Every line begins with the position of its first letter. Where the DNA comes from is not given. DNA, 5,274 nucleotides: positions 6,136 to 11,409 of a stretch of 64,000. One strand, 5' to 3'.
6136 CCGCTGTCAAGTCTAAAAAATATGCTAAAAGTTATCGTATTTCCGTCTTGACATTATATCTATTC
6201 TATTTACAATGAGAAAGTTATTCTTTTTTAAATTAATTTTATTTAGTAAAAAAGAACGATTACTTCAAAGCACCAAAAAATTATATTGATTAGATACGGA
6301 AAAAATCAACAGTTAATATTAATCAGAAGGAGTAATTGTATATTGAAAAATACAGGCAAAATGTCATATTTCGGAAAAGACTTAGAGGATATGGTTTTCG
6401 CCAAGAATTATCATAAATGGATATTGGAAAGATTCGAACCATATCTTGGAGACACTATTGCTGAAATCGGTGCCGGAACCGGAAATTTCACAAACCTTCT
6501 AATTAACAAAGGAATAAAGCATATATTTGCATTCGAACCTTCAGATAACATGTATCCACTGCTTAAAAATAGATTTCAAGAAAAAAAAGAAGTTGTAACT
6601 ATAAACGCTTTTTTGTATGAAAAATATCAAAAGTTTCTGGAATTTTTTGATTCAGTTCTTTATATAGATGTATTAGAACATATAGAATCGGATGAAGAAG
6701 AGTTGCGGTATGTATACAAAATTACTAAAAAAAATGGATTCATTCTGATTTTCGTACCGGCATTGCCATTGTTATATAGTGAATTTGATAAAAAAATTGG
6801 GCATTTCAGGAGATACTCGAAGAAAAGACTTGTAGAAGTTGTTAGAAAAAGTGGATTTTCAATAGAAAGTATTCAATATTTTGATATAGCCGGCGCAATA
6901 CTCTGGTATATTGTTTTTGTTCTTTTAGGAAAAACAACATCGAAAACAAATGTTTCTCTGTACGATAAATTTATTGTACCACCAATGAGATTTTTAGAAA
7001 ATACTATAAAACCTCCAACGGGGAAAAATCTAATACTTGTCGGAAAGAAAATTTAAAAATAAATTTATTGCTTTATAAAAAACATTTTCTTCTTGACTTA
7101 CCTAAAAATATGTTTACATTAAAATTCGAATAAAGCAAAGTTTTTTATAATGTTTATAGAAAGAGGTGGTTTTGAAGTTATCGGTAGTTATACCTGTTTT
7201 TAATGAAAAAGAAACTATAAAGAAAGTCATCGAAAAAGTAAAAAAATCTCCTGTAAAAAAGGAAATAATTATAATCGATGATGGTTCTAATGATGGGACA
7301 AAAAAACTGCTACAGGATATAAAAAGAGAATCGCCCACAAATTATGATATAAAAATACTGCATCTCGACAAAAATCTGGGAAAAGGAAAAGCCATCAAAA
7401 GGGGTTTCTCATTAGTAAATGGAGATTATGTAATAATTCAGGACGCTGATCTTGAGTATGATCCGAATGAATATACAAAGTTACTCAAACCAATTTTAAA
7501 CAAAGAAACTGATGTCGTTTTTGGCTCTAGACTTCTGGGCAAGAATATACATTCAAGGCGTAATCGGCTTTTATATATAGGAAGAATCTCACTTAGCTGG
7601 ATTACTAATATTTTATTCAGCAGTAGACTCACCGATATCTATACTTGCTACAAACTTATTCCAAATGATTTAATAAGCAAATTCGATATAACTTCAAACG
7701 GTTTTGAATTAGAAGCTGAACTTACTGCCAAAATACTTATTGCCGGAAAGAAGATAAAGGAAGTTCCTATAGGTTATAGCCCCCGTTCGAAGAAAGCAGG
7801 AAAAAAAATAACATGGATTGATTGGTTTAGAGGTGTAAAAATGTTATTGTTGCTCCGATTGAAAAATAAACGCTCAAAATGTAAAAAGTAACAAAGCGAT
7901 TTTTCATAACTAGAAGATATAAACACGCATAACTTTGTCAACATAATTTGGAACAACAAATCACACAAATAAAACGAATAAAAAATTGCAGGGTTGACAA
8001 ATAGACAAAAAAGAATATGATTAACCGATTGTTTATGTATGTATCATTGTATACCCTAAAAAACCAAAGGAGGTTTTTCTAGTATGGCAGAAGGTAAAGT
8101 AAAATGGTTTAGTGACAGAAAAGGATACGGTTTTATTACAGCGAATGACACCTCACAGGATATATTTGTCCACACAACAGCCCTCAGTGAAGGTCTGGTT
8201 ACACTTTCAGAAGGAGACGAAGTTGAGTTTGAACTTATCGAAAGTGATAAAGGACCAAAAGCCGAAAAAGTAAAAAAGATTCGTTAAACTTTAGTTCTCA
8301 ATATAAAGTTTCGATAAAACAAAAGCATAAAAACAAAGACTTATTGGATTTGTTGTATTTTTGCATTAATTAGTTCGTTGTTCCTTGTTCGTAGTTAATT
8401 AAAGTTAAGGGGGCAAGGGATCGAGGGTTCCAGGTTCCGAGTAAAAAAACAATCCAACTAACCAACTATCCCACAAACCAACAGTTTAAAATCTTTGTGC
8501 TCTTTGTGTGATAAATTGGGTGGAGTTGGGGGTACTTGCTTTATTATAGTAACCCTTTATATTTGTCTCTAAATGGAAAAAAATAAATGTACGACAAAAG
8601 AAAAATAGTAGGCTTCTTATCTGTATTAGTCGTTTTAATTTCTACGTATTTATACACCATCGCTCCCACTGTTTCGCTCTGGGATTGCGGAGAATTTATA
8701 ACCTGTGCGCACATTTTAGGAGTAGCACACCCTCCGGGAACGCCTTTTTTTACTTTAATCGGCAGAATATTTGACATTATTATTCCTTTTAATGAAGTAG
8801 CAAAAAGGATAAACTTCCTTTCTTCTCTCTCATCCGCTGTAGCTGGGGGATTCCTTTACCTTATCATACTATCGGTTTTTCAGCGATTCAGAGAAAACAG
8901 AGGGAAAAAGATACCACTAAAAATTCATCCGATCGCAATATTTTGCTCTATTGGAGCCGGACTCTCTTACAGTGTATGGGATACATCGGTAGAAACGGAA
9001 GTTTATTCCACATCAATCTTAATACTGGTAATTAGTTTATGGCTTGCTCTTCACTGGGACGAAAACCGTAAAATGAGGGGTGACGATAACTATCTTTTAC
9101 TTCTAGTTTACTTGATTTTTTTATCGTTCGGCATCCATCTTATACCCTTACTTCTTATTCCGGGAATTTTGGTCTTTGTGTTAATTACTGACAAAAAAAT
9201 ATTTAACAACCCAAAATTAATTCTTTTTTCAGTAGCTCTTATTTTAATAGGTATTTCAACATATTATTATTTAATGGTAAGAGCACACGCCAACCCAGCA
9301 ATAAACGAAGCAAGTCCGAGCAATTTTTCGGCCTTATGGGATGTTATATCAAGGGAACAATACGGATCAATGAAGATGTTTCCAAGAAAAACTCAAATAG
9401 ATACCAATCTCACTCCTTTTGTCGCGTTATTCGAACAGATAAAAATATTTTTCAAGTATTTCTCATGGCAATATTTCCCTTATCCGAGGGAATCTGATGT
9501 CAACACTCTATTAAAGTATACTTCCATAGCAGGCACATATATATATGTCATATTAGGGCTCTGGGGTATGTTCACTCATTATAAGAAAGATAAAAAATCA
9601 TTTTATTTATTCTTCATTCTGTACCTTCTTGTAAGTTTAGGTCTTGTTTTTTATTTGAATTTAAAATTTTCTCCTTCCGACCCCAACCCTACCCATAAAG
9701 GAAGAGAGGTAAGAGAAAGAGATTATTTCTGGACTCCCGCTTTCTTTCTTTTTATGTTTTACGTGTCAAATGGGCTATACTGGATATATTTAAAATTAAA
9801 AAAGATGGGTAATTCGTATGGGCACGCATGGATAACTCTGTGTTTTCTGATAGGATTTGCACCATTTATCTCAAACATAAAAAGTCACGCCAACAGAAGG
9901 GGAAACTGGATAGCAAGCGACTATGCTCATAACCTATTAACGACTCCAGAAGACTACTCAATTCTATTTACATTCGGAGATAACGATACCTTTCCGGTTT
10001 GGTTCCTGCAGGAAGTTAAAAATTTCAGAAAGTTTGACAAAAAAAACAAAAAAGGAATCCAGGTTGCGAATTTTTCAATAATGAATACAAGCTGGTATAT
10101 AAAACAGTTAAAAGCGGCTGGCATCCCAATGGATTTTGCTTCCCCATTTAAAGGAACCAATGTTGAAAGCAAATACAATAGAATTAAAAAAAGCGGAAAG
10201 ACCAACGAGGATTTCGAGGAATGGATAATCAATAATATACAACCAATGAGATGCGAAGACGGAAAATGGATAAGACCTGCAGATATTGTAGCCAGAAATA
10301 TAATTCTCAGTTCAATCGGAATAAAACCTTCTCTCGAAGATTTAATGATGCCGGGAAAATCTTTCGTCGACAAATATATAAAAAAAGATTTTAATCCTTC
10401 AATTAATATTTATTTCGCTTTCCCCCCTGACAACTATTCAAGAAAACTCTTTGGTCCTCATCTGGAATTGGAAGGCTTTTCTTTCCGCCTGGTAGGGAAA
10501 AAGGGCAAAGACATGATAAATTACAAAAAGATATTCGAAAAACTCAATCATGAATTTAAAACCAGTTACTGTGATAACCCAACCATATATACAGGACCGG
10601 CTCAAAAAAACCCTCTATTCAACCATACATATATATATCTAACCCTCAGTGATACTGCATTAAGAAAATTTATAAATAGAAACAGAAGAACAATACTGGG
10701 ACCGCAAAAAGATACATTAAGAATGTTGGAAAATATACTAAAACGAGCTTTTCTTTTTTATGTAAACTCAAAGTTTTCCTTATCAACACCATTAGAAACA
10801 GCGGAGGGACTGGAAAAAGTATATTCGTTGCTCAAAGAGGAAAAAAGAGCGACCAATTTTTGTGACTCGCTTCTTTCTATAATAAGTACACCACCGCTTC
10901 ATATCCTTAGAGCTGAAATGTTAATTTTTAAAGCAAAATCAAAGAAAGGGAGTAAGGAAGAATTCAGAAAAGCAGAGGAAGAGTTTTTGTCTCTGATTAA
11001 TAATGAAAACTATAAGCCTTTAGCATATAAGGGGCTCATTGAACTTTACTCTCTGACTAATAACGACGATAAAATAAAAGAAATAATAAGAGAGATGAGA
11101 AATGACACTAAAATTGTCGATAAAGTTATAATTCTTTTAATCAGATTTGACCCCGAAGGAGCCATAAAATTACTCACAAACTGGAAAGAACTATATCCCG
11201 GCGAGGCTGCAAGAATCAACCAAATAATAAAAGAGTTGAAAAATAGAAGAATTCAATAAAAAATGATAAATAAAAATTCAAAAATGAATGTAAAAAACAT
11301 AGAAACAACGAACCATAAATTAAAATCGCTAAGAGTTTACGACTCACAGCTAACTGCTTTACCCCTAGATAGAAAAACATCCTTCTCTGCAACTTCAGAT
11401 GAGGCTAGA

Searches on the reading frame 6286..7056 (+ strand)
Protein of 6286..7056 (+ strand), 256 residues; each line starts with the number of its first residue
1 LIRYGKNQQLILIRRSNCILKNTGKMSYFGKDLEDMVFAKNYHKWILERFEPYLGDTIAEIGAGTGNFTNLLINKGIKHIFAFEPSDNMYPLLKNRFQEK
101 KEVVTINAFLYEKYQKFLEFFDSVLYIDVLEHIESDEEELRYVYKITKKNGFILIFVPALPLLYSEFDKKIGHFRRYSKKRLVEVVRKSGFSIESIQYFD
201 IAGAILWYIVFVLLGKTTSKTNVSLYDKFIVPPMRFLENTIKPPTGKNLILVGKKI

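Call 20: search_protein_families(library=pfam, proteins=[window:6286-7056:+], max_evalue=0.001)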
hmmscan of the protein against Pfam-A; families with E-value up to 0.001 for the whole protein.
window:6286-7056:+ (256 aa): 7 families
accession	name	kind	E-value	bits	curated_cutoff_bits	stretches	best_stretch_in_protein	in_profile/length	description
PF08241.18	Methyltransf_11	-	1.1e-10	42.4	21.2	1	60-155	2-95/95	Methyltransferase domain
PF13489.12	Methyltransf_23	-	1.3e-10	41.7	27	1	55-195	23-163/164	Methyltransferase domain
PF08242.18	Methyltransf_12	-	1.1e-08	36.1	30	1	60-153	2-98/98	Methyltransferase domain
PF13649.12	Methyltransf_25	-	1.1e-07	32.9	27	1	58-151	1-97/97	Methyltransferase domain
PF00398.26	RrnaAD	-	6.2e-06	25.9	24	1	43-108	19-83/263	Ribosomal RNA adenine dimethylase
PF02353.26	CMAS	-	1.9e-05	24.6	27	1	44-155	52-164/273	Mycolic acid cyclopropane synthetase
PF08003.17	Methyltransf_9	-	0.00072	19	23.8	1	44-154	103-216/315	Protein of unknown function (DUF1698)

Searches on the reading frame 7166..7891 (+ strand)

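Call 20: search_protein_families(library=pfam, proteins=[window:7166-7891:+], max_evalue=0.001)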
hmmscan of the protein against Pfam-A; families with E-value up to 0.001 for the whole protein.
window:7166-7891:+ (241 aa): 3 families
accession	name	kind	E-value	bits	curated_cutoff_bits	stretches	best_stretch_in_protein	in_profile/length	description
PF00535.33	Glycos_transf_2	-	4.4e-34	118.3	23.3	1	6-125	1-118/168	Glycosyl transferase family 2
PF10111.15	Glyco_tranf_2_2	-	4.6e-09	36.6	27.3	1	6-110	1-106/276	Glycosyltransferase like family 2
PF13641.12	Glyco_tranf_2_3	-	2.7e-07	31.3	27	1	5-115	3-116/230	Glycosyltransferase like family 2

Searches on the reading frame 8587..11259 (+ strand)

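Call 20: search_protein_families(library=pfam, proteins=[window:8587-11259:+], max_evalue=0.001)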
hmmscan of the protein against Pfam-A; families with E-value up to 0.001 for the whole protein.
window:8587-11259:+ (890 aa): 1 family
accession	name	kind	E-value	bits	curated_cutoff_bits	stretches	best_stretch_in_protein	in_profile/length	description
PF11028.14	TMEM260-like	-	6.6e-45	153.5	24.2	1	33-203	1-175/179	Protein O-mannosyl-transferase TMEM260-like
